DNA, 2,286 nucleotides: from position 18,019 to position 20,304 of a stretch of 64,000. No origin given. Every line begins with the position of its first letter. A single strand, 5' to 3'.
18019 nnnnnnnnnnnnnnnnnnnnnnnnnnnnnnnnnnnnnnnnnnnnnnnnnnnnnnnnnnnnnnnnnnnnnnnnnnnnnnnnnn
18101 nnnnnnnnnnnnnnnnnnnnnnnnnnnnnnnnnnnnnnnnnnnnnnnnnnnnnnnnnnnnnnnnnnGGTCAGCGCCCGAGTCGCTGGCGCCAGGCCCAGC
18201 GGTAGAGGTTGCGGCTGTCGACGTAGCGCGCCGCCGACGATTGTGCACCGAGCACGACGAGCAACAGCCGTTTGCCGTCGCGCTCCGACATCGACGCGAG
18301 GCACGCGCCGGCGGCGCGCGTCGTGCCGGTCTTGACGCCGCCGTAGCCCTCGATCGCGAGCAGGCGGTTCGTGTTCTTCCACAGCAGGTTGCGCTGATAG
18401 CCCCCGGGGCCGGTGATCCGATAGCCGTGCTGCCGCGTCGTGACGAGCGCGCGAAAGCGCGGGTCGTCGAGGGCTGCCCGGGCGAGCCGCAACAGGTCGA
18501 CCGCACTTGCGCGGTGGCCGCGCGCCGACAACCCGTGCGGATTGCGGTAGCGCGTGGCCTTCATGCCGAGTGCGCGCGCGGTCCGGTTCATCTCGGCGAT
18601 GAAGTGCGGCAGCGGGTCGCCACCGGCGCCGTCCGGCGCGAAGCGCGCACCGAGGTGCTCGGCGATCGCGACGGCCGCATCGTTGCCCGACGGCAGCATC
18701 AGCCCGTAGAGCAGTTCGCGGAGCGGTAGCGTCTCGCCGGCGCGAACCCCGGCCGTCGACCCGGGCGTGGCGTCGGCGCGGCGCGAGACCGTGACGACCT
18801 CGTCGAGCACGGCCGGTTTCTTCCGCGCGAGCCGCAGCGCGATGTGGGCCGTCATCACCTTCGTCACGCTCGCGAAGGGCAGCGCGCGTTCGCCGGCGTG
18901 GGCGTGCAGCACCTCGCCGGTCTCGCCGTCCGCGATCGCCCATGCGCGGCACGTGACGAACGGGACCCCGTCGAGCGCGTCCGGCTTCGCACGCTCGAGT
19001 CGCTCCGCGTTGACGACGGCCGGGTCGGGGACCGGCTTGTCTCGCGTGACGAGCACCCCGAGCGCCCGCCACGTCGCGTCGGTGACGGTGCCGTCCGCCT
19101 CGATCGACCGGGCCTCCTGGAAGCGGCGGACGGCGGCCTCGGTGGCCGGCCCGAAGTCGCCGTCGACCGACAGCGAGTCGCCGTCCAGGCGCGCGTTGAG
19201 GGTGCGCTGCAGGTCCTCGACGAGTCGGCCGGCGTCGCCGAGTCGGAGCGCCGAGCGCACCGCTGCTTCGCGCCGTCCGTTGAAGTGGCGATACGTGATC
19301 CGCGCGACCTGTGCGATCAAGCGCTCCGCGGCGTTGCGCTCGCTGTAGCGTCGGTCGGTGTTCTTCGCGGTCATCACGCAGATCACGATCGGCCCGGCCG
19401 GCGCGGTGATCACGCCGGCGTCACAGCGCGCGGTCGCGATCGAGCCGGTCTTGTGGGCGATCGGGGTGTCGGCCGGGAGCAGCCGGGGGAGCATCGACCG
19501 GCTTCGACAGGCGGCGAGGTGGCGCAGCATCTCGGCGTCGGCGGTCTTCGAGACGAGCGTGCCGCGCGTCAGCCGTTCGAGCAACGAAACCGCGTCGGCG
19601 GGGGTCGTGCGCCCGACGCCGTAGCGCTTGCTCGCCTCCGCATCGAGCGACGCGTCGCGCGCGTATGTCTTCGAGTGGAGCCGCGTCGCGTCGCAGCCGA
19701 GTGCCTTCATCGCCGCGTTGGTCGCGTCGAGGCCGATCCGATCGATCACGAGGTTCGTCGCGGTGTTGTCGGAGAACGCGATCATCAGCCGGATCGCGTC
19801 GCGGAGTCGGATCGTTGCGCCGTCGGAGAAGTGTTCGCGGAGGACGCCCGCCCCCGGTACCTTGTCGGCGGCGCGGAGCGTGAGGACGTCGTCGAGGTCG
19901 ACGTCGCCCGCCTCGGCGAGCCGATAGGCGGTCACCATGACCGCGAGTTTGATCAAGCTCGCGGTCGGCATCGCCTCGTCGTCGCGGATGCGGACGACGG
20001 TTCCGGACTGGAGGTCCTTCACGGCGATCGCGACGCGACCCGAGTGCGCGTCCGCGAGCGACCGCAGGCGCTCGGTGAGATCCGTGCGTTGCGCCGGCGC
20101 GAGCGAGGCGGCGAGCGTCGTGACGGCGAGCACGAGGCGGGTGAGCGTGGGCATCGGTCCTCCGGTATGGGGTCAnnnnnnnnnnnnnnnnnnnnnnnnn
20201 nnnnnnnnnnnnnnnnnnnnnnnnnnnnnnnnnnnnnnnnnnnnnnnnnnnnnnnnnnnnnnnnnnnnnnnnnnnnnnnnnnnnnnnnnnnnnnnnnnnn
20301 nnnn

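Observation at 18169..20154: Single polypeptide with two penicillin-recognising folds (class-A beta-lactamase-like + S11 DD-carboxypeptidase) bridged by a PG-binding domain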

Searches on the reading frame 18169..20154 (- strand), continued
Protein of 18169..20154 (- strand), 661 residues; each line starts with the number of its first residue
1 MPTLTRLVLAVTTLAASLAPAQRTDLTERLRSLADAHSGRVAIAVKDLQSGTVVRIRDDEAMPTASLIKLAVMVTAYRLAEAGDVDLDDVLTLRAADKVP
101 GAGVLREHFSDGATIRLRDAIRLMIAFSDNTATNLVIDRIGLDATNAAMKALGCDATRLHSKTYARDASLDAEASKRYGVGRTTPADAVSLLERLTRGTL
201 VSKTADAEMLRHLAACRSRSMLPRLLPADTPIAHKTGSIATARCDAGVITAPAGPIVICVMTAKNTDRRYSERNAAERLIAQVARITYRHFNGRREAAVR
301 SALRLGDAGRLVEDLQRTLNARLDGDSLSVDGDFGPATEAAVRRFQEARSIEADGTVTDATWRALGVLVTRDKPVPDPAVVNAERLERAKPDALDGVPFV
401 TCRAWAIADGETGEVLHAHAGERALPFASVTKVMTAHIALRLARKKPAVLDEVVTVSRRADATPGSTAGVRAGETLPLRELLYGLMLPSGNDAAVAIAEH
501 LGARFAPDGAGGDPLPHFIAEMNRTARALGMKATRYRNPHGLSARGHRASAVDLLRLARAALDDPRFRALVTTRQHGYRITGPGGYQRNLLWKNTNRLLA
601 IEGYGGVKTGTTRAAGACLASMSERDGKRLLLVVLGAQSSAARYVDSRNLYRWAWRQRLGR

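Call 39: search_protein_families(library=ncbifam, proteins=[L085:3205-5682:+, L085:5877-6944:+, L085:6944-7957:+, L085:11802-13049:+, L085:15745-17430:-, L084:10675-11889:+], max_evalue=0.00001)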
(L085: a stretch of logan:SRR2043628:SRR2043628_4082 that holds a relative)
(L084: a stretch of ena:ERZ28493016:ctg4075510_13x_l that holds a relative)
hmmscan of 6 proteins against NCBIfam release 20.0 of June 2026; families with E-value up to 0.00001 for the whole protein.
L085:3205-5682:+ (826 aa): 32 families (the best 25 are shown)
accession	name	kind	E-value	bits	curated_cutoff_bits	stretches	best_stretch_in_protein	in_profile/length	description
NF002968.0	PRK03642.1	equivalog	1.6e-47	162.3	385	1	29-389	4-398/432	penicillin binding protein PBP4B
NF038269.1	lipase_LipE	equivalog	1.1e-25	90.6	750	1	112-384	81-380/407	lipase LipE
NF052559.1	MthAcHydAcmB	equivalog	2.7e-25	88.9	550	1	78-324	20-287/391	methyl acetate hydrolase AcmB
NF007943.0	PRK10662.1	equivalog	5.1e-18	64.8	266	1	87-308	55-272/380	D-alanyl-D-alanine-carboxypeptidase/endopeptidase AmpH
NF045671.1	blaPNC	exception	3.8e-17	62.2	750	1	43-272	19-248/401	PNC family class C beta-lactamase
NF033085.1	bla_class_C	equivalog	3.6e-15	55.6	415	1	72-254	11-190/356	class C beta-lactamase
NF052353.1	EstBLacLipLMycb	equivalog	3.4e-14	52.6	650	1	111-246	67-202/420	esterase/beta-lactamase LipL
NF000422.6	blaPDC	exception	6e-10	38.9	865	1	36-261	8-228/397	PDC family class C beta-lactamase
NF000519.2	blaPDC_var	exception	1.1e-09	38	900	1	32-304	6-263/397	PDC variant family class C beta-lactamase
NF041663.1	ampC_Sliq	exception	1.4e-09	37.4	860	1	72-248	31-202/378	cephalosporin-hydrolyzing class C beta-lactamase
NF000185.2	BlaEC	exception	1.5e-09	37.3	850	1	34-307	5-254/377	BlaEC family class C beta-lactamase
NF000397.2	blaACC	exception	5.9e-09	35.4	850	1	56-251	20-210/385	ACC family cephalosporin-hydrolyzing class C beta-lactamase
NF033698.1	blaCSA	exception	6.2e-09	35.3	884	1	73-312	30-257/375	CSA family class C beta-lactamase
NF050810.1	blaCHC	exception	6.9e-09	35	780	1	77-248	39-205/387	CHC family extended-spectrum class C beta-lactamase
NF012172.1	FOX-MOX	exception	7.5e-09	35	700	1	74-249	38-209/382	FOX/MOX family class C beta-lactamase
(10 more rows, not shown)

L085:5877-6944:+ (356 aa): 1 family
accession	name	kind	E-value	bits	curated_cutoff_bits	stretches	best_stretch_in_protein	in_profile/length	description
NF041892.1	DgcN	equivalog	4.7e-80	269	480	1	23-346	9-325/326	N-acetyltransferase DgcN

L085:6944-7957:+ (338 aa): 15 families
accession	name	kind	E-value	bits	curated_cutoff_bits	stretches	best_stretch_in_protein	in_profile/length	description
NF042940.1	racemase_DgcA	equivalog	4.5e-62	210.1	400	1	6-323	4-313/323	N-acetyl-D-Glu racemase DgcA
NF011708.0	PRK15129.1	equivalog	1.6e-38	132.6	343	1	9-323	10-318/321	L-Ala-D/L-Glu epimerase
NF041118.1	A_G_epim_Thtga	equivalog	1.2e-32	113.4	500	1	11-316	14-330/341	L-Ala-D/L-Glu epimerase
TIGR01928.1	menC_lowGC_arch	equivalog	1.2e-28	100.1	200.65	1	7-305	2-306/325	o-succinylbenzoate synthase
TIGR02534.1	mucon_cyclo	subfamily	5e-25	88.3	334.95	1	4-295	5-311/368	muconate/chloromuconate family cycloisomerase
NF043002.1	HProlDhtase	equivalog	2e-20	72.9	500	1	3-318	6-335/366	cis-3-hydroxy-L-proline dehydratase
TIGR01927.1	menC_gam_Gplu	equivalog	9.2e-17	61.3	130.55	1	7-294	2-278/307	o-succinylbenzoate synthase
NF002782.0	PRK02901.1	equivalog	1.6e-16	60.2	288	1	143-322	97-286/328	o-succinylbenzoate synthase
NF003473.0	PRK05105.1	equivalog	5.1e-15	55.3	236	1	2-294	5-286/331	o-succinylbenzoate synthase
NF002739.0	PRK02714.1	equivalog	1e-12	48.2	259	1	2-295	4-287/320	o-succinylbenzoate synthase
NF047820.1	TalGalacDh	equivalog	1.1e-10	41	500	1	80-289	93-314/371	L-talarate/galactarate dehydratase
NF010624.0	PRK14017.1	equivalog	1.8e-09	37.2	311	1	93-281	82-287/382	galactonate dehydratase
NF040790.2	glucon_galact_dh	equivalog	8.2e-08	31.5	750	0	184-276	202-296/390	bifunctional D-gluconate/D-galactonate dehydratase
NF043051.1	ManoateDhtManD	equivalog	1.1e-06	27.7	550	0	183-292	215-327/403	D-mannonate dehydratase ManD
NF040866.1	AraD_Arch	equivalog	6.1e-06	25.5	650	1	94-232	104-252/372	arabinonate dehydratase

L085:11802-13049:+ (416 aa): 0 families

L085:15745-17430:- (562 aa): 2 families
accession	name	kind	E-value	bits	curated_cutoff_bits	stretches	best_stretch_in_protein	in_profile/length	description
TIGR00066.1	g_glut_trans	equivalog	5.1e-154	513.6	357.85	1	29-552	3-518/518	gamma-glutamyltransferase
NF007187.0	PRK09615.1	equivalog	7.6e-146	486.7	990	1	20-553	43-573/581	gamma-glutamyltransferase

L084:10675-11889:+ (405 aa): 1 family
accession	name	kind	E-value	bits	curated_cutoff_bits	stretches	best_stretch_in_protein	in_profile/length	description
NF045642.2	HdxyAspAldBhcC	equivalog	4.7e-83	279.4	690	1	36-399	22-383/387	3-hydroxy-D-aspartate aldolase BhcC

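Call 57: predict_structure(alignment_id=A2)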
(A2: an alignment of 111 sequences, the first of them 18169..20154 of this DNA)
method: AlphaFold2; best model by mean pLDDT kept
length: 661 residues; sequences in the alignment: 111
mean_pLDDT: 93.0   pTM: 0.66
mean pLDDT of the five models: 93.0, 92.2, 91.3, 91.3, 89.8
residues with pLDDT >= 90: 533; 70-90: 107; 50-70: 20; < 50: 1
segments of 3 or more residues with pLDDT < 50: none
pLDDT, mean of each block of 10 residues (from residue 1): 76 71 84 98 98 97 96 99 98 92 84 96 97 97 97 97 86 93 98 98 97 94 91 95 97 95 96 95 97 71 83 92 87 88 96 93 92 91 95 81 97 96 96 98 98 97 89 96 92 98 86 92 98 98 95 98 97 97 90 94 94 92 95 95 95 91 58
secondary structure, 60 per line:
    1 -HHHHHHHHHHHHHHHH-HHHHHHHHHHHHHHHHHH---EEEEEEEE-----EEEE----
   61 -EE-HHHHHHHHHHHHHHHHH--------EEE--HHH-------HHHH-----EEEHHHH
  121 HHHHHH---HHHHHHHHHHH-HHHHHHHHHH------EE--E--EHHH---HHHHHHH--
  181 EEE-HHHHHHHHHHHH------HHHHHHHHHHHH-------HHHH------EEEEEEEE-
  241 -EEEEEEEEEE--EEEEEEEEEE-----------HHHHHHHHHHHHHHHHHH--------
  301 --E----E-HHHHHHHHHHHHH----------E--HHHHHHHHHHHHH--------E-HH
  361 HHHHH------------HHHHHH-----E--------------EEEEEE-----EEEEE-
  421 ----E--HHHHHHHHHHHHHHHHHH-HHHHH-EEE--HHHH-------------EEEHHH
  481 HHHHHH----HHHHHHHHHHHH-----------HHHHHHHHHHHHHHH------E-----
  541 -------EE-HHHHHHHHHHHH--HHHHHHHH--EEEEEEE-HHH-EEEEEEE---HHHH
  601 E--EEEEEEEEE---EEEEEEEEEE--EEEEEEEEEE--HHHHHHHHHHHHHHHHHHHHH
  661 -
elements in order: H2-17 H19-36 E40-47 E53-56 H65-81 E90-92 H105-108 E114-116 H117-126 H130-140 H142-151 H172-178 E181-183 H185-196 H203-214 H222-225 E232-239 E242-251 E254-263 H275-292 H310-322 H336-348 H359-365 H378-383 E404-409 E415-419 H428-445 H447-451 E453-455 H458-461 E475-477 H478-486 H491-502 H514-528 H551-562 H565-572 E575-581 E587-593 H597-600 E604-612 E616-625 E628-637 H640-660

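Call 60: fold_search(model_id=the predicted structure, library=pdb)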
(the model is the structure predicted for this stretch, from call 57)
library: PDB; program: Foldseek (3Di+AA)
matches with E <= 10: 1694; with E <= 0.001: 1157
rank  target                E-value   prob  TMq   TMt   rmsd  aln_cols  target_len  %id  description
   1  4ewf_B                2.8e-22  1.00  0.36  0.88   2.6       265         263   32  The crystal structure of beta-lactamase from Sphaerobacter thermophilus DSM 20745 (released 2012-09-19)
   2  4ewf_C                2.8e-22  1.00  0.35  0.85   3.3       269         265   32  The crystal structure of beta-lactamase from Sphaerobacter thermophilus DSM 20745 (released 2012-09-19)
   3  4ewf_A                4.1e-22  1.00  0.36  0.86   3.9       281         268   31  The crystal structure of beta-lactamase from Sphaerobacter thermophilus DSM 20745 (released 2012-09-19)
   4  1skf                  4.6e-22  1.00  0.36  0.88   2.5       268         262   30  CRYSTAL STRUCTURE OF THE STREPTOMYCES K15 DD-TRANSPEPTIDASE (released 1999-08-20)
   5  4ewf_D                6.3e-22  1.00  0.36  0.88   2.1       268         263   32  The crystal structure of beta-lactamase from Sphaerobacter thermophilus DSM 20745 (released 2012-09-19)
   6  2j9o_A                6.3e-22  1.00  0.37  0.89   2.1       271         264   27  Structure of PBP-A, L158E mutant (released 2007-12-11)
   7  1es4                  6.3e-22  1.00  0.36  0.90   2.2       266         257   32  C98N mutant of streptomyces K15 DD-transpeptidase (released 2000-05-03)
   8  2j8y_C                6.7e-22  1.00  0.37  0.89   2.1       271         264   27  Structure of PBP-A acyl-enzyme complex with penicillin-G (released 2007-11-27)
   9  8eo5_A                6.7e-22  1.00  0.38  0.91   2.4       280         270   25  Crystal structure of the class A beta-lactamase precursor LRA-5 from an Alaskan soil metagenome at 1.8 Angstrom resolu (released 2023-09-06)
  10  1es2                  7.1e-22  1.00  0.36  0.90   2.2       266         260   31  S96A mutant of streptomyces K15 DD-transpeptidase (released 2000-05-03)
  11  2jbf_D                9.8e-22  1.00  0.37  0.86   2.1       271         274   27  Structure of PBP-A, L158E mutant. Acyl-enzyme complex with penicillin- G. (released 2008-02-05)
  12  2j7v_D                9.8e-22  1.00  0.37  0.86   2.1       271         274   27  Structure of PBP-A (released 2007-11-06)
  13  2j9o_C                1.1e-21  1.00  0.37  0.89   2.1       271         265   27  Structure of PBP-A, L158E mutant (released 2007-12-11)
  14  1es5                  1.3e-21  1.00  0.36  0.90   2.2       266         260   32  S216A MUTANT OF STREPTOMYCES K15 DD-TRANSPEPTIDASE (released 2000-05-03)
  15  2j7v_C                1.7e-21  1.00  0.37  0.87   2.1       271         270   27  Structure of PBP-A (released 2007-11-06)
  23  2j8y_D                8.2e-21  1.00  0.37  0.86   2.1       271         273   27  Structure of PBP-A acyl-enzyme complex with penicillin-G (released 2007-11-27)
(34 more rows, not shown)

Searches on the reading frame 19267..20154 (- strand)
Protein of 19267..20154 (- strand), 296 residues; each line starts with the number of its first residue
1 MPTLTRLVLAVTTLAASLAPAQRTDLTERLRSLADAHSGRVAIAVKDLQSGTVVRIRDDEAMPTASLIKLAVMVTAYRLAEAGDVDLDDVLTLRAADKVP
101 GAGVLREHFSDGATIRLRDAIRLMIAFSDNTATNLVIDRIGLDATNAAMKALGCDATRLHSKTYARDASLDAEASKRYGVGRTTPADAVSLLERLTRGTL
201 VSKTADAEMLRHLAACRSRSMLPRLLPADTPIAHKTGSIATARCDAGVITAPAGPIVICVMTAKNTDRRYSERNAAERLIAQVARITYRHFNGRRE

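Call 8: search_solved_structures(query=window:19267-20154:-, max_evalue=1e-10, show_alignments=5)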
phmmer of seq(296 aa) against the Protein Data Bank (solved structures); distinct sequences matched with E-value up to 1e-10: 131 (the best 60 are shown).
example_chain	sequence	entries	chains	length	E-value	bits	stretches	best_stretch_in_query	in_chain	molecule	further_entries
4ewf_A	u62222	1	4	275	3e-31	112.2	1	34-273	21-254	Beta-lactamase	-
2j9o_A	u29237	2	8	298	7.2e-25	91.2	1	23-292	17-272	TLL2115 PROTEIN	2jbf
2j7v_A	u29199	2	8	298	9.4e-25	90.9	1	23-292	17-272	TLL2115 PROTEIN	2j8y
6v4w_A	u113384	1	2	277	6e-19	71.8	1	19-286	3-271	Beta-lactamase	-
5fqm_A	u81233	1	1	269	9.2e-19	71.2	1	25-292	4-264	GNCA BETA LACTAMASE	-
5fqq_A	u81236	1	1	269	1.2e-18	70.9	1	26-292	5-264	GNCA4 LACTAMASE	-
4uhu_A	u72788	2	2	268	1.7e-18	70.3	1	25-292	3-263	GNCA LACTAMASE W229D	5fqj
5fqi_A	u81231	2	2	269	2.7e-18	69.7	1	26-288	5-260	GNCA4 LACTAMASE W229D AND F290W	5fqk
6tww_A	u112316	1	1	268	4.2e-18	69.1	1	26-288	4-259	Beta-Lactamase (GNCA4)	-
4b88_A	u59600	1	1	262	5e-18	68.8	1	25-288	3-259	BETA-LACTAMASE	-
6txd_A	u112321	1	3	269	9.8e-18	67.9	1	26-287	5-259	Beta lactamase (GNCA4-12)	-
6ty6_A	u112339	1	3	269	1e-17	67.8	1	26-287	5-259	Beta lactamase (GNCA4-2)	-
4c6y_A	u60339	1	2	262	1.1e-17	67.7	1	26-287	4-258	BETA-LACTAMASE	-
3zdj_A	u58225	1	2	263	1.2e-17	67.5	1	28-276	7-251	ENCA BETA-LACTAMASE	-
8gij_A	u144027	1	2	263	2.4e-17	66.6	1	36-284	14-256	TEM-1 Beta Lactmase Variant 80.b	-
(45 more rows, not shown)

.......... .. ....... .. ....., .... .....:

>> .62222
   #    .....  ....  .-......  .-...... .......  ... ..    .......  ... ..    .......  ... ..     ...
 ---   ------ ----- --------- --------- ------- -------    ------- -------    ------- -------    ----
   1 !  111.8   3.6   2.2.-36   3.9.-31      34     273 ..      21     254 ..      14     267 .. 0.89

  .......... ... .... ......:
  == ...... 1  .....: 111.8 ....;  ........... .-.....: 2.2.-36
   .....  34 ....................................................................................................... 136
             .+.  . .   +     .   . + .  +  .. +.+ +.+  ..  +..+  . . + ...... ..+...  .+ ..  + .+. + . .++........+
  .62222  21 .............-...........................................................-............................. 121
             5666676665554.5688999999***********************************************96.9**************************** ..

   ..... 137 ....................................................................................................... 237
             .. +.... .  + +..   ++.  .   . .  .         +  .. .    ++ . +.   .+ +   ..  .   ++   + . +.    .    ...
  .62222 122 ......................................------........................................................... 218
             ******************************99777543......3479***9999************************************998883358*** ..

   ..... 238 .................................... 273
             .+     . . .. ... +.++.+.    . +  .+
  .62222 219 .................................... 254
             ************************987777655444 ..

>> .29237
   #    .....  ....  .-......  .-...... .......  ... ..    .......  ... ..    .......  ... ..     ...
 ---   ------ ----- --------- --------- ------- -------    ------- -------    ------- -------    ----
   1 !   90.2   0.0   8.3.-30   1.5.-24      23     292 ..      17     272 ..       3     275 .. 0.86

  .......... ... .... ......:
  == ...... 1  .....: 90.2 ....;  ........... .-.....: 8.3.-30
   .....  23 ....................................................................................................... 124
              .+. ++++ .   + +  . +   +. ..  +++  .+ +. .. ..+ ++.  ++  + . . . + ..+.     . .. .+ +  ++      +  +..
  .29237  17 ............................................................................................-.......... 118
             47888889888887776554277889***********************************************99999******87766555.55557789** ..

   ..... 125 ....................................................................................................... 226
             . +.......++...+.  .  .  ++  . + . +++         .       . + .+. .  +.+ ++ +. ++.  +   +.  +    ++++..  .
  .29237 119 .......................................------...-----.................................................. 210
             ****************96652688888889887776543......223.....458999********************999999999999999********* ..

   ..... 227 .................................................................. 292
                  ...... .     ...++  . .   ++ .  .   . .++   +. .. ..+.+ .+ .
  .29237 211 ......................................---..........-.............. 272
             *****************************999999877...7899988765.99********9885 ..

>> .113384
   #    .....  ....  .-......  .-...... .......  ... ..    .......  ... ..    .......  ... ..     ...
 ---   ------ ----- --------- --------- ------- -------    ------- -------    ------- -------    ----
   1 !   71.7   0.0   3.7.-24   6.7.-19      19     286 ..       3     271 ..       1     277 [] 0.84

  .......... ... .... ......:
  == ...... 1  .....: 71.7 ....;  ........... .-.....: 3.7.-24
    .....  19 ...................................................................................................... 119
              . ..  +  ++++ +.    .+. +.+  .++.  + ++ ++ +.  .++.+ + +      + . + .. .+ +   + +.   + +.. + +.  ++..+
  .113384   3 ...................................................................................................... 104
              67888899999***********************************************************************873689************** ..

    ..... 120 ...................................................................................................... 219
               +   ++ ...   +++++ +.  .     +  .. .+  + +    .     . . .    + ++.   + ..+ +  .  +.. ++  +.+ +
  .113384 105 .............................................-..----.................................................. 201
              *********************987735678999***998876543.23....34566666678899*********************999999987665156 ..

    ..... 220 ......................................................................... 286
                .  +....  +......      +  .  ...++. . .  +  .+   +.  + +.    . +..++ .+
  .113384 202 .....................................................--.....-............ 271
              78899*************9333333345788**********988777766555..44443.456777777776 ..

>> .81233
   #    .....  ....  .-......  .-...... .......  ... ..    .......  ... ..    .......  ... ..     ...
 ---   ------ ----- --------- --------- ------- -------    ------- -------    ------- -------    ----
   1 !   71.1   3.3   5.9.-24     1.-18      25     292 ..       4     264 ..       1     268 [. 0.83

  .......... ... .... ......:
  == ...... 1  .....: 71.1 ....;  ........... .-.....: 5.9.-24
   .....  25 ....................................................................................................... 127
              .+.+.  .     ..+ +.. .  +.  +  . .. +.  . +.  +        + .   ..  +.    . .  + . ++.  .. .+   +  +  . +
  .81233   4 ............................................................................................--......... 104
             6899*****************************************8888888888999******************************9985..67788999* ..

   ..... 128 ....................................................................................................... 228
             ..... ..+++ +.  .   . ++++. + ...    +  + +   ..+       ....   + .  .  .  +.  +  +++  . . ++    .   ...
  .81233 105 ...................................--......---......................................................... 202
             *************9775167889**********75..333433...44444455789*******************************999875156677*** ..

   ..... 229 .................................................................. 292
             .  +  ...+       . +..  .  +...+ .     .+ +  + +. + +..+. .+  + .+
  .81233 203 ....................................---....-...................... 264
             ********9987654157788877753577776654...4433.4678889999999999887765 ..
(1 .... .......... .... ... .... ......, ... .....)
